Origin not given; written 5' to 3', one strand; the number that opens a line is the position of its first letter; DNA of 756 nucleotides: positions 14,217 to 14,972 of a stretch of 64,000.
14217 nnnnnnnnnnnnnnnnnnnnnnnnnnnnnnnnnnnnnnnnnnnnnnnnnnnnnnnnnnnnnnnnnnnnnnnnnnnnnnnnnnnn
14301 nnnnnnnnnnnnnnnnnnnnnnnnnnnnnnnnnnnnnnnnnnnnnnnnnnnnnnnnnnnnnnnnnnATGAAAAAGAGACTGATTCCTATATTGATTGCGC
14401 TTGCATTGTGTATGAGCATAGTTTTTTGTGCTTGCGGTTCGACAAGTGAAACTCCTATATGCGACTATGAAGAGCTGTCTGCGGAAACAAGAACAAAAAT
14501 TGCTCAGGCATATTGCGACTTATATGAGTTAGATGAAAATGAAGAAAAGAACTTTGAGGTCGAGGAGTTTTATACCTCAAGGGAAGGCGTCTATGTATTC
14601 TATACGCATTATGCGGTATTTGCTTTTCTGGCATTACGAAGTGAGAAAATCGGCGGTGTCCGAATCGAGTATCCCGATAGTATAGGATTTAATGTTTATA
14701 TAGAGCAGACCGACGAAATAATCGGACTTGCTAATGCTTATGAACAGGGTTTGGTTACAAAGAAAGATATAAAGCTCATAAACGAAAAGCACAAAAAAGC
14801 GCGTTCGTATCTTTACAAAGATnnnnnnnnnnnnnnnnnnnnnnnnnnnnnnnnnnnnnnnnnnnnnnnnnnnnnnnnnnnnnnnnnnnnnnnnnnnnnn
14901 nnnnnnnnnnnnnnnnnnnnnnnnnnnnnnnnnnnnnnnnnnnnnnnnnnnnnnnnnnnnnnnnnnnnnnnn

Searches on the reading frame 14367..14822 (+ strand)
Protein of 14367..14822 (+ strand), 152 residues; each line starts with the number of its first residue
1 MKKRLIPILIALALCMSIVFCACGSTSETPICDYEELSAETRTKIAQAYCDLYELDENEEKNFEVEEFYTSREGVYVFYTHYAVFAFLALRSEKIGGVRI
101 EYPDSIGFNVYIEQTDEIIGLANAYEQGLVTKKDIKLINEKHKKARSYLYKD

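Call 7: search_protein_families(library=pfam, proteins=[window:14367-14822:+], max_evalue=1)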
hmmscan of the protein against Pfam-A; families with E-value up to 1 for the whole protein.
window:14367-14822:+ (152 aa): 1 family
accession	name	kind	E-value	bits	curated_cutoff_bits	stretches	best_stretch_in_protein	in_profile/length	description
PF09360.15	zf-CDGSH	-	0.021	15.5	29.5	1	18-33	29-44/48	Iron-binding zinc finger CDGSH type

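Call 15: search_protein_families(library=ncbifam, proteins=[window:14367-14822:+], max_evalue=1)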
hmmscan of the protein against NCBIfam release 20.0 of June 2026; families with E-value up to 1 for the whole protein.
window:14367-14822:+ (152 aa): 1 family
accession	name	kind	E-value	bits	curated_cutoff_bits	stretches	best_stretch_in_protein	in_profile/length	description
NF010723.1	PRK14125.1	equivalog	0.12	12.4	60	0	99-142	29-69/87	cell division suppressor protein YneA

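Call 22: find_homologous_proteins(query=window:14367-14822:+, max_evalue=0.01)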
Query window:14367-14822:+ (152 aa): 2 proteins with E <= 0.01 among 25 candidates.
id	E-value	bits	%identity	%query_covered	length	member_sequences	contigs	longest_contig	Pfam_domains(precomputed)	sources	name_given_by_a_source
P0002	1.2e-94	332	99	100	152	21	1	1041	-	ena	-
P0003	5.6e-63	229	77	96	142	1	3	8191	-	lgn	-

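Call 23: find_encoding_contigs(protein=P0003, flank=8000, max_places=6)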
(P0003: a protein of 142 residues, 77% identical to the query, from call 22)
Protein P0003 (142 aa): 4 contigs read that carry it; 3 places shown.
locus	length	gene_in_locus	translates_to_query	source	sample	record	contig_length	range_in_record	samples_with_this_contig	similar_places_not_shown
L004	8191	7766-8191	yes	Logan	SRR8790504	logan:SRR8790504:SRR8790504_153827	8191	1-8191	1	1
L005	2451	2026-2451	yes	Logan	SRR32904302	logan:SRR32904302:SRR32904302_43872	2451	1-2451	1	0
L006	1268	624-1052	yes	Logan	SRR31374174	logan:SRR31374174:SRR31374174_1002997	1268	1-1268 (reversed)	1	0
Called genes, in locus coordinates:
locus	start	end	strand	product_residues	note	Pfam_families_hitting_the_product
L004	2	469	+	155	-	?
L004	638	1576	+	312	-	PF02661:Fic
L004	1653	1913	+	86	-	-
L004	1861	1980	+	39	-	-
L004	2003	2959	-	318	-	PF08902:DUF1848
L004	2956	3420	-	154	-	PF01047:MarR (weak), PF12802:MarR_2, PF13463:HTH_27 (weak)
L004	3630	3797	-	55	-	PF00301:Rubredoxin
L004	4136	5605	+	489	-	PF13365:Trypsin_2, PF00089:Trypsin, PF13180:PDZ_2 (weak)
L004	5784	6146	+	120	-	-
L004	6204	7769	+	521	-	PF00082:Peptidase_S8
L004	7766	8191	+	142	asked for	?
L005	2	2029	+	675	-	?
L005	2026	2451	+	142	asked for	?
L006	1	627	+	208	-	?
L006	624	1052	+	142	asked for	-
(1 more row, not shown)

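Call 24: find_encoding_contigs(protein=window:14367-14822:+, flank=8000, max_places=6)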
Protein window:14367-14822:+ (152 aa): 24 contigs read that carry it; 6 places shown.
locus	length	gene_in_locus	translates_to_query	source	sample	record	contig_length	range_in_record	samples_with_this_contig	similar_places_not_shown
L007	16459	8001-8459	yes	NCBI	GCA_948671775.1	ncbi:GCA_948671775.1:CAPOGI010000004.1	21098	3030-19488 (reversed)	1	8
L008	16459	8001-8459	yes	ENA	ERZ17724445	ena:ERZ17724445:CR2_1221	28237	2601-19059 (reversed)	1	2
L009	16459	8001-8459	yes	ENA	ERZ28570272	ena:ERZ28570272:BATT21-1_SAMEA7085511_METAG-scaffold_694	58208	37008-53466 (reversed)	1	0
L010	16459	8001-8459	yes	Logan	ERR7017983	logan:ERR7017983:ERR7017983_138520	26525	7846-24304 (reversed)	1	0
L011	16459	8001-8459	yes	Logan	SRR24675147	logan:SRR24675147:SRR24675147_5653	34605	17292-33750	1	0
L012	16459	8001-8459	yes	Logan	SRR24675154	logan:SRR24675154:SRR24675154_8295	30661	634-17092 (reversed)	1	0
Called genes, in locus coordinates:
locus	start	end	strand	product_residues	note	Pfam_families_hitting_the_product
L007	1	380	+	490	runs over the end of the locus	PF13365:Trypsin_2, PF00089:Trypsin, PF13180:PDZ_2 (faint)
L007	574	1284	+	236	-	PF00072:Response_reg, PF04397:LytTR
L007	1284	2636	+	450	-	PF14501:HATPase_c_5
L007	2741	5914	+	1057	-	PF01915:Glyco_hydro_3_C, PF14310:Fn3-like, PF00933:Glyco_hydro_3 (weak)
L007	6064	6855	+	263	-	-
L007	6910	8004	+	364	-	PF00082:Peptidase_S8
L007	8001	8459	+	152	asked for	-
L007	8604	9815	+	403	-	PF01266:DAO (weak), PF01593:Amino_oxidase (weak), PF13450:NAD_binding_8, PF03275:GLF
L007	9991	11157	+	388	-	PF04101:Glyco_tran_28_C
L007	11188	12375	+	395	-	PF13306:LRR_5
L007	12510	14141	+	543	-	PF23310:TPR_27 (faint), PF08238:Sel1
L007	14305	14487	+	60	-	PF01381:HTH_3, PF12844:HTH_19, PF13443:HTH_26 (weak), PF13560:HTH_31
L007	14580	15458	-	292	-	PF02645:DegV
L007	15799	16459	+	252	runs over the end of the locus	-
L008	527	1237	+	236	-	PF00072:Response_reg, PF04397:LytTR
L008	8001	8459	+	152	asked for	-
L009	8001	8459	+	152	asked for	-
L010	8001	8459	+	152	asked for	-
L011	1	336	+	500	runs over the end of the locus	PF00089:Trypsin, PF13365:Trypsin_2, PF13180:PDZ_2 (faint)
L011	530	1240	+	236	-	PF00072:Response_reg, PF04397:LytTR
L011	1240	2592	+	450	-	PF14501:HATPase_c_5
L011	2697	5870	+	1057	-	PF01915:Glyco_hydro_3_C, PF14310:Fn3-like, PF00933:Glyco_hydro_3 (weak)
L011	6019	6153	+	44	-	-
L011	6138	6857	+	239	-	PF00082:Peptidase_S8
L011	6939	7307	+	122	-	PF00082:Peptidase_S8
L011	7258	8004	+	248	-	PF00082:Peptidase_S8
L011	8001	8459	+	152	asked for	-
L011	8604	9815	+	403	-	PF01266:DAO (weak), PF01593:Amino_oxidase (weak), PF13450:NAD_binding_8, PF03275:GLF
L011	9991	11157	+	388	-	PF04101:Glyco_tran_28_C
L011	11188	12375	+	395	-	PF13306:LRR_5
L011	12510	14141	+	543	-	PF23310:TPR_27 (faint), PF08238:Sel1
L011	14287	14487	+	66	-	PF13560:HTH_31, PF12844:HTH_19, PF01381:HTH_3, PF13443:HTH_26 (weak)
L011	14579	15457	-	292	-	PF02645:DegV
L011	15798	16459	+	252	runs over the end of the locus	-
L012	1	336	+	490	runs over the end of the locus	PF13365:Trypsin_2, PF00089:Trypsin, PF13180:PDZ_2 (faint)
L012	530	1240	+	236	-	PF00072:Response_reg, PF04397:LytTR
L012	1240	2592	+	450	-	PF14501:HATPase_c_5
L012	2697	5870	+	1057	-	PF01915:Glyco_hydro_3_C, PF14310:Fn3-like, PF00933:Glyco_hydro_3 (weak)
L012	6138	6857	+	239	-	PF00082:Peptidase_S8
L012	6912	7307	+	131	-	PF00082:Peptidase_S8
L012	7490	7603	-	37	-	-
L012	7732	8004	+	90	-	-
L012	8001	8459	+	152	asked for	-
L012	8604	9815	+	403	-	PF01266:DAO (weak), PF01593:Amino_oxidase (weak), PF13450:NAD_binding_8, PF03275:GLF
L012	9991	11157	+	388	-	PF04101:Glyco_tran_28_C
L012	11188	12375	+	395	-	PF13306:LRR_5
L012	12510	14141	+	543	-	PF23310:TPR_27 (faint), PF08238:Sel1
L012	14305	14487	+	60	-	PF01381:HTH_3, PF12844:HTH_19, PF13443:HTH_26 (weak), PF13560:HTH_31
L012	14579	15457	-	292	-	PF02645:DegV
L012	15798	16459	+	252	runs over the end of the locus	-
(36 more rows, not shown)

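Call 35: search_protein_families(library=padloc, proteins=[window:14367-14822:+], max_evalue=1)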
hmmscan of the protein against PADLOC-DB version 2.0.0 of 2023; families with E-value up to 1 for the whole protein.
window:14367-14822:+ (152 aa): 0 families

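Call 36: search_solved_structures(query=A3, max_evalue=10)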
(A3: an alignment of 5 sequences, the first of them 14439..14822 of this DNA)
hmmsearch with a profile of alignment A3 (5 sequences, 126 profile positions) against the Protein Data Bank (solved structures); distinct sequences matched with E-value up to 10: 3.
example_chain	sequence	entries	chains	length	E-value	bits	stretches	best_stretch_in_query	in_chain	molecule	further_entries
7prn_A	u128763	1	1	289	0.49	13.7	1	40-88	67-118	PORIN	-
8prn_A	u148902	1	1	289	0.5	13.6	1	40-88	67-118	PORIN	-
7z47_D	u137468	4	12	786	1.5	12.1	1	89-120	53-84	Putative tail fiber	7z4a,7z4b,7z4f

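Call 43: search_protein_representatives(alignment_id=A3)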
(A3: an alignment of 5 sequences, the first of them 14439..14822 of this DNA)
Query: 5 sequences, 126 profile positions. Proteins with E-value up to 0.001 (for the whole library): 1940; up to 1e-10: 388; up to 1e-30: 9. The best 150 are listed.
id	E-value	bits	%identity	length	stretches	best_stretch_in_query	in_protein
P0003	2.7e-44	166.4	-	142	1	1-120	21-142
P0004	7.4e-42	158.6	-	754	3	9-124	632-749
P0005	1.2e-39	151.4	-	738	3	6-116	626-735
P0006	1.0e-38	148.4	-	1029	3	5-117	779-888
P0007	2.9e-36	140.5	-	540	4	20-116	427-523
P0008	1.9e-35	137.8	-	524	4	10-115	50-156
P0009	3.2e-32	127.4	-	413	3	33-110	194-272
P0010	8.7e-32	126.0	-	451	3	10-120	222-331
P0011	2.1e-31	124.8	-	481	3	5-113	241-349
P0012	4.3e-30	120.6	-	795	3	6-120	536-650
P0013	3.9e-29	117.5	-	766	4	8-112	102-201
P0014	1.2e-28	115.9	-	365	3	11-120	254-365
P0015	5.3e-27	110.6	-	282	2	7-116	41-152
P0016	6.6e-27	110.3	-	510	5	35-113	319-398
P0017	9.2e-27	109.8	-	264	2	9-114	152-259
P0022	1.0e-25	106.4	-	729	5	15-119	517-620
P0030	4.2e-24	101.2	-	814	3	38-124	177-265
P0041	2.7e-22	95.3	-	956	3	71-125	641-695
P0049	1.0e-21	93.5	-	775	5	44-118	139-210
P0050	1.9e-21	92.6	-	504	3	30-118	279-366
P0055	2.5e-20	89.0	-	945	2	20-112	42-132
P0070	4.0e-19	85.1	-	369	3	10-125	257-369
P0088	6.0e-18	81.3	-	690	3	5-113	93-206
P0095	9.6e-18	80.6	-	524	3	42-117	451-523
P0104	2.7e-17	79.2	-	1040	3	5-119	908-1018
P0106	4.2e-17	78.6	-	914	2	9-121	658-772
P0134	1.5e-15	73.6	-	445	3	14-117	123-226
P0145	3.1e-15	72.5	-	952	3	39-119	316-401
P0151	5.0e-15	71.9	-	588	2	10-116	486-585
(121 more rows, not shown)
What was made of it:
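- The profile search gives 1,940 clusters at E <= 1e-3 and 388 at E <= 1e-10 (call 43).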

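Call 44: search_protein_families(library=pfam, proteins=[P0004, P0005, P0006, P0012, P0013, P0041, P0104, P0106, P0055, P0030], max_evalue=0.01)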
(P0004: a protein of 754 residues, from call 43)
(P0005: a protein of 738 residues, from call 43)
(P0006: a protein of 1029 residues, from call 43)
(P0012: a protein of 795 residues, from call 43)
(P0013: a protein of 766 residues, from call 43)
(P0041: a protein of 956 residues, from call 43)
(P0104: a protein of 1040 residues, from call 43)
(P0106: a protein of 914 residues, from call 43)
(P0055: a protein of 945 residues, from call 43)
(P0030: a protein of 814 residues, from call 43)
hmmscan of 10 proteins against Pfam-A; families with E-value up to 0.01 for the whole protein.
P0004 (754 aa): 5 families
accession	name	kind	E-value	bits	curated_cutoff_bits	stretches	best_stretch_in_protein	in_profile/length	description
PF05569.17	Peptidase_M56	-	1.2e-50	172.8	31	1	7-291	2-294/296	BlaR1 peptidase M56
PF09693.15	Phage_XkdX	-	3.6e-06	27.4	23.5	0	717-736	1-20/40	Phage uncharacterised protein (Phage_XkdX)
PF21827.1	New_glue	-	2.8e-05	24.2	31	1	308-371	6-65/94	New glue protein family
PF00681.25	Plectin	-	8e-05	22.8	20.5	0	588-606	16-34/39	Plectin repeat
PF00802.24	Glycoprotein_G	-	0.007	16.2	27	0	315-393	79-157/263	Pneumovirus attachment glycoprotein G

P0005 (738 aa): 4 families
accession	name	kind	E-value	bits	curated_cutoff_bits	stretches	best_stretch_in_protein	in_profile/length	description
PF05569.17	Peptidase_M56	-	4.7e-53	180.7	31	1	7-279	2-295/296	BlaR1 peptidase M56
PF21827.1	New_glue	-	3.3e-07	30.4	31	1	295-370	5-80/94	New glue protein family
PF13965.12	SID-1_RNA_chan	-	0.002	17.2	28.7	1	273-384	106-218/594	dsRNA-gated channel SID-1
PF06237.18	SLC52_ribofla_tr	-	0.0085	15.6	27.9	0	282-358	189-265/429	Solute carrier family 52, riboflavin transporter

P0006 (1029 aa): 3 families
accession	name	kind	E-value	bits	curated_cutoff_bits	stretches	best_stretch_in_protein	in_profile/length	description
PF05569.17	Peptidase_M56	-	3.4e-50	171.4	31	1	7-291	2-294/296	BlaR1 peptidase M56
PF20251.4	Big_14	-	5.4e-12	46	27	1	354-456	4-97/104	Bacterial Ig-like domain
PF09693.15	Phage_XkdX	-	0.0017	18.8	23.5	0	868-882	6-20/40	Phage uncharacterised protein (Phage_XkdX)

P0012 (795 aa): 1 family
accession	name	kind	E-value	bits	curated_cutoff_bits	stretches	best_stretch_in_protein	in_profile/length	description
PF05569.17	Peptidase_M56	-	1.2e-53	182.7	31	1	7-280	2-295/296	BlaR1 peptidase M56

P0013 (766 aa): 0 families

P0041 (956 aa): 3 families
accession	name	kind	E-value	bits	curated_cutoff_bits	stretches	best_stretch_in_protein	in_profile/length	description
PF13240.11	Zn_Ribbon_1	-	0.0021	18.2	25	1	5-24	2-21/23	zinc-ribbon domain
PF00681.25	Plectin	-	0.0052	17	20.5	0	775-794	16-35/39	Plectin repeat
PF13248.11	Zn_ribbon_3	-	0.0062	16.4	27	0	5-25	5-25/26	zinc-ribbon domain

P0104 (1040 aa): 0 families

P0106 (914 aa): 0 families

P0055 (945 aa): 0 families

P0030 (814 aa): 0 families
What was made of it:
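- On BlaR1/M56 sensor-transducer: Present only in other members of the module family (call 44).
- Tried and rejected: Only motif-level XkdX and Plectin matches appeared in homologues (call 44).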

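Call 56: predict_structure(alignment_id=A4)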
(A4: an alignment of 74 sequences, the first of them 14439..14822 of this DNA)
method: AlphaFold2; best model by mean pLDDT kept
length: 128 residues; sequences in the alignment: 74
mean_pLDDT: 88.0   pTM: 0.81
mean pLDDT of the five models: 88.0, 86.9, 85.6, 85.3, 85.2
residues with pLDDT >= 90: 83; 70-90: 30; 50-70: 14; < 50: 1
segments of 3 or more residues with pLDDT < 50: none
pLDDT, mean of each block of 10 residues (from residue 1): 58 88 93 85 82 86 86 96 95 97 95 94 89
secondary structure, 60 per line:
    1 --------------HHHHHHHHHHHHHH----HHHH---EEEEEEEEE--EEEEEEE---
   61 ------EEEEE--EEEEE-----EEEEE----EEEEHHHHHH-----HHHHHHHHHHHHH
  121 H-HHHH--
elements in order: H15-28 H33-36 E40-48 E51-57 E67-71 E74-78 E84-88 E93-96 H97-102 H108-121 H123-126
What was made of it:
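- The AlphaFold2 model has pLDDT 88 and pTM 0.81 (call 56). The modelled domain is compact and well folded (call 56).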

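Call 68: fold_search(model_id=the predicted structure, library=pdb)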
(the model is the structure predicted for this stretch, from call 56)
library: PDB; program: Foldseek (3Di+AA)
matches with E <= 10: 136; with E <= 0.001: 0
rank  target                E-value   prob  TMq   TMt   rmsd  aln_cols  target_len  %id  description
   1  8pvv_C                2.3e-01  0.18  0.28  0.18  14.8       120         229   10  Archaeoglobus fulgidus AfAgo complex with AfAgo-N protein (fAfAgo) bound with 30 nt RNA guide and 51 nt DNA target (released 2024-01-24)
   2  8ok9_C                7.1e-01  0.12  0.20  0.13  11.4        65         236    9  Heterodimeric complex of Archaeoglobus fulgidus Argonaute protein Af1318 (AfAgo) with DNA and AfAgo-N protein containi (released 2024-01-24)
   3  2bq5_A                7.1e-01  0.07  0.15  0.15  15.5        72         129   14  MS2 (N87AE89K mutant) - RNA hairpin complex (released 2006-03-22)
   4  8olj                  9.6e-01  0.09  0.23  0.15  12.1        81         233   12  Crystal structure of Archaeoglobus fulgidus AfAgo-N protein representing N-L1-L2 domains (released 2024-01-24)
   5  7zwc_U                1.0e+00  0.06  0.14  0.19  14.7        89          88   10  Structure of SNAPc:TBP-TFIIA-TFIIB sub-complex bound to U5 snRNA promoter (released 2022-11-30)
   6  1aq3_A                1.0e+00  0.03  0.15  0.15  17.5       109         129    8  BACTERIOPHAGE MS2 CAPSID PROTEIN/RNA COMPLEX (released 1997-12-24)
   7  8old_C                1.1e+00  0.06  0.24  0.16  14.3       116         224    9  Crystal structure of Archaeoglobus fulgidus AfAgo-N protein representing N-L1-L2 domains (released 2024-01-24)
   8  7br8_5                1.1e+00  0.03  0.13  0.07  14.4        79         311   18  Epstein-Barr virus, C5 penton vertex, CATC absent. (released 2020-09-30)
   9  1aq4_A                1.3e+00  0.03  0.15  0.15  17.5       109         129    8  STRUCTURE OF A MS2 COAT PROTEIN MUTANT IN COMPLEX WITH AN RNA OPERATOR (released 1997-12-24)
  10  8bdd_A                1.4e+00  0.15  0.21  0.05   7.2        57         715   12  Crystal structure of Bacteroides ovatus CP926 PL17 alginate lyase (released 2023-08-30)
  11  4zor_E                1.4e+00  0.06  0.19  0.18  15.5        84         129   12  The structure of the S37P MS2 viral capsid assembly. (released 2016-09-07)
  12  1qfj_A                1.5e+00  0.05  0.18  0.11   9.1        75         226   21  CRYSTAL STRUCTURE OF NAD(P)H:FLAVIN OXIDOREDUCTASE FROM ESCHERICHIA COLI (released 1999-06-01)
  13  8y3v_B                1.5e+00  0.04  0.14  0.14  16.0        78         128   18  The self-assembled nanotube of CPC46A/Q70V (released 2024-11-06)
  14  8old_B                1.6e+00  0.10  0.26  0.17  11.5        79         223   10  Crystal structure of Archaeoglobus fulgidus AfAgo-N protein representing N-L1-L2 domains (released 2024-01-24)
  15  2bny_A                1.7e+00  0.04  0.15  0.15  15.5        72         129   14  MS2 (N87A mutant) - RNA hairpin complex (released 2006-03-22)
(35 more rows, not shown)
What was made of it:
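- On Cystatin-type or other known peptidase inhibitors (including PepSY and chagasin I42): Foldseek finds nothing (call 68).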

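Call 80: search_protein_families(library=pfam, proteins=[L005:44-2026:+], max_evalue=0.001)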
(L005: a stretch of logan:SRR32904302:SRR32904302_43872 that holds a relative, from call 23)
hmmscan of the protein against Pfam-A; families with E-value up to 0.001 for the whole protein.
L005:44-2026:+ (661 aa): 1 family
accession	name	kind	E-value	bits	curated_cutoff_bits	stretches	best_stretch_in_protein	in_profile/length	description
PF00082.27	Peptidase_S8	-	4.8e-49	167.6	21.8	1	216-477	2-283/288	Subtilase family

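Call 86: search_protein_families(library=pfam, proteins=[P0013, P0049, P0134, P0070, P0088, P0095, P0050, P0151, P0022, P0145], max_evalue=0.01)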
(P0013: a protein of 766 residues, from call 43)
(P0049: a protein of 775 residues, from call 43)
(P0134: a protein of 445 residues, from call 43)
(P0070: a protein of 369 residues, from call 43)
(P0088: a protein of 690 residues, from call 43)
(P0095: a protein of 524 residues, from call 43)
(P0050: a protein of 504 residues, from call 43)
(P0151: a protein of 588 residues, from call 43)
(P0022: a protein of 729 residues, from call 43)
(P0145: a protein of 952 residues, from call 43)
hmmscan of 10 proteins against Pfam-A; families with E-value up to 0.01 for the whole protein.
P0013 (766 aa): 0 families

P0049 (775 aa): 1 family
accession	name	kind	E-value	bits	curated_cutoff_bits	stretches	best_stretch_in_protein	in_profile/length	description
PF00681.25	Plectin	-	0.0028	17.9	20.5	0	639-660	18-39/39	Plectin repeat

P0134 (445 aa): 1 family
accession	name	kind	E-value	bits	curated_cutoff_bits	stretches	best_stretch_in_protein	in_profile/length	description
PF00681.25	Plectin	-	0.00024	21.3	20.5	0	413-432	16-35/39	Plectin repeat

P0070 (369 aa): 1 family
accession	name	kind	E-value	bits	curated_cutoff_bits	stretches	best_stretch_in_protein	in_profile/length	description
PF04542.20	Sigma70_r2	-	0.00047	20.3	24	1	3-46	21-67/71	Sigma-70 region 2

P0088 (690 aa): 1 family
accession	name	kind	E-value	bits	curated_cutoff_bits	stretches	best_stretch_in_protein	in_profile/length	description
PF13306.12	LRR_5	-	1.4e-25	90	27.7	2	383-447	3-67/127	BspA type Leucine rich repeat region (6 copies)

P0095 (524 aa): 0 families

P0050 (504 aa): 1 family
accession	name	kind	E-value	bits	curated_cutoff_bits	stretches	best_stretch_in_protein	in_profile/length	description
PF09693.15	Phage_XkdX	-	0.0056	17.1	23.5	0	468-483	6-21/40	Phage uncharacterised protein (Phage_XkdX)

P0151 (588 aa): 2 families
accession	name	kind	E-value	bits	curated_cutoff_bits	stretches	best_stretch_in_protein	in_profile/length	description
PF23750.1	RsgI_M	-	9.8e-23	81.6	25.3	1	82-213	4-132/133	Anti-sigma factor RsgI-like central domain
PF03413.25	PepSY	-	0.0053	17.5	24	0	255-317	2-60/60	Peptidase propeptide and YPEB domain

P0022 (729 aa): 0 families

P0145 (952 aa): 6 families
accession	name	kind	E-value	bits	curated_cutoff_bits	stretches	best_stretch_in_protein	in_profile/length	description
PF09479.16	Flg_new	-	2.4e-13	50.4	27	1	112-159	2-48/65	Listeria-Bacteroides repeat domain (List_Bact_rpt)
PF09394.16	Inhibitor_I42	-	3.7e-08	34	27.2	0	469-538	2-73/91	Chagasin family peptidase inhibitor I42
PF04151.21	PPC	-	1e-06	30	25.9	0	851-907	8-67/70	Bacterial pre-peptidase C-terminal domain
PF07495.19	Y_Y_Y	-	2.6e-06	27.7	26.6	0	519-536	27-44/65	Y_Y_Y domain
PF18998.6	Flg_new_2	-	0.0052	17.2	23.6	0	113-163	5-54/73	Divergent InlB B-repeat domain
PF13620.12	CarboxypepD_reg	-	0.0073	17.1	32.3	0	518-535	36-53/82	Carboxypeptidase regulatory-like domain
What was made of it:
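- Closest known: BlaR1/MecR1-type M56 sensor-transducers and RsgI-type anti-sigma factors. Same: Some family members carry an N-terminal Peptidase_M56 domain (E about 1e-50) or an RsgI_M domain, with the modules in the extracellular position where those proteins carry their sensor domain (calls 44, 86).
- One family member also carries a chagasin-type Inhibitor_I42 domain (call 86). The domain also serves as an input domain of signal transducers (calls 44, 86). The domain is the outer domain of BlaR1-type M56 proteins (P0004, P0005, P0006, P0012; call 44) and of an RsgI-type anti-sigma protein (P0151; call 86). It also occurs with LRR_5 (P0088; call 86).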

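Call 95: search_protein_families(library=phrogs, proteins=[window:14367-14822:+], max_evalue=0.1)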
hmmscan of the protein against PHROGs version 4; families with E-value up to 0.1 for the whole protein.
window:14367-14822:+ (152 aa): 3 families
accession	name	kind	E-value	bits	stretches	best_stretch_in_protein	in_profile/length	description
phrog_33364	-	unknown function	0.0074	17.4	1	1-31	1-31/83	-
phrog_1586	-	other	0.071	14.8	0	1-67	1-65/96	spackle periplasmic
phrog_8431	-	unknown function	0.08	14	0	42-86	62-104/174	-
